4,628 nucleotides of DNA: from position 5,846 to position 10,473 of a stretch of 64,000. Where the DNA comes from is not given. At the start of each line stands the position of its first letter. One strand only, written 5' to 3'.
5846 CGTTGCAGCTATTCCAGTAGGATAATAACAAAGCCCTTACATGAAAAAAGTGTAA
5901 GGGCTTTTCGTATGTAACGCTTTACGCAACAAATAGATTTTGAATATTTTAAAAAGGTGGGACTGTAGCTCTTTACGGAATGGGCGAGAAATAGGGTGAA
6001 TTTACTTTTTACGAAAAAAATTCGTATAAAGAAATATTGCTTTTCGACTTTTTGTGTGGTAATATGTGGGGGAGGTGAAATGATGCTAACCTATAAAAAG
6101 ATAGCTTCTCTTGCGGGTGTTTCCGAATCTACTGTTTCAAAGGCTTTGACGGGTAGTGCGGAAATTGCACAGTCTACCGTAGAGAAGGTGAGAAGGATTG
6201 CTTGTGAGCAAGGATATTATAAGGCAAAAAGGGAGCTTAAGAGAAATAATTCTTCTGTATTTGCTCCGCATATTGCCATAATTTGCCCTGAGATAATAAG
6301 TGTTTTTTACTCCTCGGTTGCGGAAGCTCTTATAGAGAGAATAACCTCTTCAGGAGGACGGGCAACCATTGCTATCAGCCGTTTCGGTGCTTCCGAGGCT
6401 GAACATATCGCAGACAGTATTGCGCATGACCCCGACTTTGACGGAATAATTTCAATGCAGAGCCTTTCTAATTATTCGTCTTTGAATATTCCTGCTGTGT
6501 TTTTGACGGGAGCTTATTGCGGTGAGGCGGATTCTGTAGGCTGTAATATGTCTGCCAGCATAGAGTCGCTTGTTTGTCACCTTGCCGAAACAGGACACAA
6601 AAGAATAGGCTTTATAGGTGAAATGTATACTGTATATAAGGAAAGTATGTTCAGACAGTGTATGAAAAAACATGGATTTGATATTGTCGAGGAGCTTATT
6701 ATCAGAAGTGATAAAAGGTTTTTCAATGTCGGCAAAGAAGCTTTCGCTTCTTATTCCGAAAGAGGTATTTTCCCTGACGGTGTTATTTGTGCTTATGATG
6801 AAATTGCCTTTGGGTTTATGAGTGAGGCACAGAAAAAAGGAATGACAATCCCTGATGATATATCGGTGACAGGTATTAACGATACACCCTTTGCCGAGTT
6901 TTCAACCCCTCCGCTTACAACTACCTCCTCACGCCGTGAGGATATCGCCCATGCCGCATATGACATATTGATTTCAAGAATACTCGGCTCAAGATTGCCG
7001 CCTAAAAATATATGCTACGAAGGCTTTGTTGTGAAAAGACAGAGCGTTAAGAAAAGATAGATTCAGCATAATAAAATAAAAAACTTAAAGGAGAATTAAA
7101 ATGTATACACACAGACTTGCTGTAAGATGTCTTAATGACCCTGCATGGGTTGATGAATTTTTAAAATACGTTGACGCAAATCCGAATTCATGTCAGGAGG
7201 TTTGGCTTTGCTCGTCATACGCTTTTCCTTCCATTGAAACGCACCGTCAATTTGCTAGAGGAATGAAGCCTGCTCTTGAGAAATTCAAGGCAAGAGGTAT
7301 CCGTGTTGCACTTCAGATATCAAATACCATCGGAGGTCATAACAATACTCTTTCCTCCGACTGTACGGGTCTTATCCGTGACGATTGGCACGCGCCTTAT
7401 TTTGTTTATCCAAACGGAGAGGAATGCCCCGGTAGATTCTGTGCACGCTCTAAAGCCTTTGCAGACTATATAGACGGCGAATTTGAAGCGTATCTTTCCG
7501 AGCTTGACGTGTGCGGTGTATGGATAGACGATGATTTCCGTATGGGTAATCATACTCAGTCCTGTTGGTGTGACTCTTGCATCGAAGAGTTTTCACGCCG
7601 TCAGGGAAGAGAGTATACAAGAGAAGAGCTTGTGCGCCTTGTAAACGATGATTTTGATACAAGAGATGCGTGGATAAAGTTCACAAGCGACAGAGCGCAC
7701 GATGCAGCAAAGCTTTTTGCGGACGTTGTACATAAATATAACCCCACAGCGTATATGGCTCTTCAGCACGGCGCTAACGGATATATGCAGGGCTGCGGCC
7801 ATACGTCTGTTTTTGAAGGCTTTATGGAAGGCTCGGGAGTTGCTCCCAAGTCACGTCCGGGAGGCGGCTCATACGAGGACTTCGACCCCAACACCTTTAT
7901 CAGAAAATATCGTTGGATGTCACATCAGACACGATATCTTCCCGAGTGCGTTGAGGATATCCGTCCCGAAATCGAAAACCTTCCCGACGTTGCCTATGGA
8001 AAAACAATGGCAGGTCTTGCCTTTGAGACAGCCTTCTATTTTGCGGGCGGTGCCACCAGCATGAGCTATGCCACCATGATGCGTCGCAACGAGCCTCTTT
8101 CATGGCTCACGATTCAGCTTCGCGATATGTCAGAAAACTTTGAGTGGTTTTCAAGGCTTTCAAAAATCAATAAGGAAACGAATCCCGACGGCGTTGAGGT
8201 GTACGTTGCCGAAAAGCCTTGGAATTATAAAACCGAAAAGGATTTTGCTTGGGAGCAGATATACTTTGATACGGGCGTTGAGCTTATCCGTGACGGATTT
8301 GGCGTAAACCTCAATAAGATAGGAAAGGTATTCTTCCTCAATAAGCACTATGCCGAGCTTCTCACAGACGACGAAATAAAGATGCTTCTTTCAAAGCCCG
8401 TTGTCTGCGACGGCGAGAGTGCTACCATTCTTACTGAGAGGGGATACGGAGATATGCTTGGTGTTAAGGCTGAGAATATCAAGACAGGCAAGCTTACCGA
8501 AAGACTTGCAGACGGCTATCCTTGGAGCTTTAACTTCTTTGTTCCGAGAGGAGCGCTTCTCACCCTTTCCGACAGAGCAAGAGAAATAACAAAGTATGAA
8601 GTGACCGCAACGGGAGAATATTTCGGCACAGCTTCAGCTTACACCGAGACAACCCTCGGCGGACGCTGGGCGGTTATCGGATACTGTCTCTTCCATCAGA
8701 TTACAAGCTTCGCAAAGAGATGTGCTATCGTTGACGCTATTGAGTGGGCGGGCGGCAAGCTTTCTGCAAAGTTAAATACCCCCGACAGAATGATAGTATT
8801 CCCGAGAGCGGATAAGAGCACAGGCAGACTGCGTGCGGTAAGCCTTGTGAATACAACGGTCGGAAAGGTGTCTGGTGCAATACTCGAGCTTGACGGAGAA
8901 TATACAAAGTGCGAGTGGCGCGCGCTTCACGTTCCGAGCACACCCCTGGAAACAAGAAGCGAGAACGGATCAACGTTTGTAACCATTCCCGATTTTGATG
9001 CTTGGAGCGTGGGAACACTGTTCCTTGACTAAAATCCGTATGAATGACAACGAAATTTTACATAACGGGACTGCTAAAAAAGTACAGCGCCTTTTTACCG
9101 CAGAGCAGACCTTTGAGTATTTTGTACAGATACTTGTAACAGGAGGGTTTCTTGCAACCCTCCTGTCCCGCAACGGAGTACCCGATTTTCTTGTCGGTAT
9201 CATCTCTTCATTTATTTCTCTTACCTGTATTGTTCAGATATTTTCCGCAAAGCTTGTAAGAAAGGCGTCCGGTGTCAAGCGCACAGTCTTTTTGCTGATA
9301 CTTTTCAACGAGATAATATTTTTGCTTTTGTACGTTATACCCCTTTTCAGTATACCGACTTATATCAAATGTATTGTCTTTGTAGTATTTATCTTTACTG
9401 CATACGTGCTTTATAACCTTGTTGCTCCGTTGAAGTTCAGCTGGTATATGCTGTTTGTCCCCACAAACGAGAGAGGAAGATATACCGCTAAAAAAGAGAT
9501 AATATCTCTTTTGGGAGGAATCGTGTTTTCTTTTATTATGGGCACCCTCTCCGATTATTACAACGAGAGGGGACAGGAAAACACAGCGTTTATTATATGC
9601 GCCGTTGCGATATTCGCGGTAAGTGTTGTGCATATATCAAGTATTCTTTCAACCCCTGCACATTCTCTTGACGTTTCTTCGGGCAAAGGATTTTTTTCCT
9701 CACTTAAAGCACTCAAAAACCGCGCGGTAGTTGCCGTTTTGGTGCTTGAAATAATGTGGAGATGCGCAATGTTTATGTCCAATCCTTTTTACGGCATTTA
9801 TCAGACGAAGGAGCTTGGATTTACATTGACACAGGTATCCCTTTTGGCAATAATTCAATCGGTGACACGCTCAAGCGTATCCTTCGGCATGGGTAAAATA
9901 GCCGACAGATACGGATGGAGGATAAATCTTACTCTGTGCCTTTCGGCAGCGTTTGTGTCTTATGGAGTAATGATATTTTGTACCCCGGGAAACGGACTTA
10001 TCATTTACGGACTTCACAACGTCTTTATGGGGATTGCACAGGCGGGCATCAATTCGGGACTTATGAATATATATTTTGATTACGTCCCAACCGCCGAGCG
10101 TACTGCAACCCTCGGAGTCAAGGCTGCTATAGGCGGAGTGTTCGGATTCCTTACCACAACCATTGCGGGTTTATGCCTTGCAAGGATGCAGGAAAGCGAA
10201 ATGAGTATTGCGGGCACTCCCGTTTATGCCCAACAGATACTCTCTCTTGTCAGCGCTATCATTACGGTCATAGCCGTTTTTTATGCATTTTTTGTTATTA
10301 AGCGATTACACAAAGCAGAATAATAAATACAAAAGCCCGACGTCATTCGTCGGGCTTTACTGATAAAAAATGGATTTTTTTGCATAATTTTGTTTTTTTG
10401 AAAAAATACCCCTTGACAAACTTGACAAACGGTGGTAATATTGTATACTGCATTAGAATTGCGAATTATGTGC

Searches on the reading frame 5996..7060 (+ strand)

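Call 49: search_protein_families(library=pfam, max_evalue=0.00001, proteins=[window:5996-7060:+])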
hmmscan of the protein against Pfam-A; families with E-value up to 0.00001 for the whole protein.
window:5996-7060:+ (354 aa): 3 families
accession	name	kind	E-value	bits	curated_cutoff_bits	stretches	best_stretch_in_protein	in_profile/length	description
PF13377.12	Peripla_BP_3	-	8.8e-28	97.9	26.5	1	195-351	3-167/167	Periplasmic binding protein-like domain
PF00356.27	LacI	-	2.7e-09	37.1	27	1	34-75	3-44/46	Bacterial regulatory proteins, lacI family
PF00532.27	Peripla_BP_1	-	4e-06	27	22.2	1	115-329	25-261/281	Periplasmic binding proteins and sugar binding domain of LacI family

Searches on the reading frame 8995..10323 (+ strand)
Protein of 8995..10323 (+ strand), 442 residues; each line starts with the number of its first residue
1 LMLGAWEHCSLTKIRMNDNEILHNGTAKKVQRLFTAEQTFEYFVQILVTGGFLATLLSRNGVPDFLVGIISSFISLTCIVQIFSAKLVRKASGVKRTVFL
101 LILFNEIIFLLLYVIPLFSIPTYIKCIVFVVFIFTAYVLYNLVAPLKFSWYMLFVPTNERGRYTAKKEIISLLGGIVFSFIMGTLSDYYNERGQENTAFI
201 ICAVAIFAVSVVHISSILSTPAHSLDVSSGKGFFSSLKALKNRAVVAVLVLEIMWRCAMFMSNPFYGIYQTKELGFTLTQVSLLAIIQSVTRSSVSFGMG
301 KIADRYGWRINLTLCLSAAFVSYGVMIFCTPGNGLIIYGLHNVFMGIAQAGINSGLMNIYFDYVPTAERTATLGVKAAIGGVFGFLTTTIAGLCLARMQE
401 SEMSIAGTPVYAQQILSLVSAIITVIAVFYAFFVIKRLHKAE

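Call 49: search_protein_families(library=pfam, max_evalue=0.00001, proteins=[window:8995-10323:+])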
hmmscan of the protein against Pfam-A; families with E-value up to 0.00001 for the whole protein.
window:8995-10323:+ (442 aa): 1 family
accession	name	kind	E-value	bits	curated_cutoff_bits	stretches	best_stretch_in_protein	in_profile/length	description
PF07690.21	MFS_1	-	5.1e-24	85.3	33.4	2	49-386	15-345/347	Major Facilitator Superfamily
